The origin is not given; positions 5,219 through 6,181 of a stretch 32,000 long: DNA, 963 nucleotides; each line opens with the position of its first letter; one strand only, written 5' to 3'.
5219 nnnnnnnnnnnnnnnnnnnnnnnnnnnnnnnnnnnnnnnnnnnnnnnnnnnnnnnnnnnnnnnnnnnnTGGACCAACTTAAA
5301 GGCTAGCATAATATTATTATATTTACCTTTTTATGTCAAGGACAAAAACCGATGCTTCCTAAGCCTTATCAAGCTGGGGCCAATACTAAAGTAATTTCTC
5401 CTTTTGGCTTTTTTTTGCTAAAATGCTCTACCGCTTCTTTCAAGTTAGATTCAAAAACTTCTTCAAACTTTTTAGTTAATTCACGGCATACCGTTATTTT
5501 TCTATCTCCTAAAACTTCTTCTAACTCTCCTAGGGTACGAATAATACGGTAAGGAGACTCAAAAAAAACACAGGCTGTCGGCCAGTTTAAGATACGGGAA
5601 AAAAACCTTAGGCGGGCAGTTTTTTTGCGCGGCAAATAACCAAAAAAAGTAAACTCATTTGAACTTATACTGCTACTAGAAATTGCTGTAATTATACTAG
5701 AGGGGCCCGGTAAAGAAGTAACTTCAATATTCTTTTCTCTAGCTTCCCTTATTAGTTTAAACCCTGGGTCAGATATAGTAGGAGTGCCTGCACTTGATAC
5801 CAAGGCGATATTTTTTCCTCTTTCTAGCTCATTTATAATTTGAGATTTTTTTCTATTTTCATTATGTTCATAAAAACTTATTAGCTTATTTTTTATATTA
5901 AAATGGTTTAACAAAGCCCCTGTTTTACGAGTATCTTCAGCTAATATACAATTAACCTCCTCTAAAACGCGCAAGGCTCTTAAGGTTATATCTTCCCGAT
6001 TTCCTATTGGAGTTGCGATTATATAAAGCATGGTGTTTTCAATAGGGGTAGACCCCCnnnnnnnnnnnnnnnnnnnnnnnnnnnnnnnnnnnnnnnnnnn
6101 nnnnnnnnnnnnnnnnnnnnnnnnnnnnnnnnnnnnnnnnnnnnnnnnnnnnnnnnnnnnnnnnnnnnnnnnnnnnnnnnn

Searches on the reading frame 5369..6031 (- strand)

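Call 98: search_protein_families(library=pfam, proteins=[window:5369-6031:-], max_evalue=0.00001)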
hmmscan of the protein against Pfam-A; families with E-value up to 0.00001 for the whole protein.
window:5369-6031:- (220 aa): 1 family
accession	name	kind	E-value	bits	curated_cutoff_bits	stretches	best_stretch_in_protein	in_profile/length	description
PF00590.25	TP_methylase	-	1.1e-31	110.9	27.8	1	1-200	1-211/212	Tetrapyrrole (Corrin/Porphyrin) Methylases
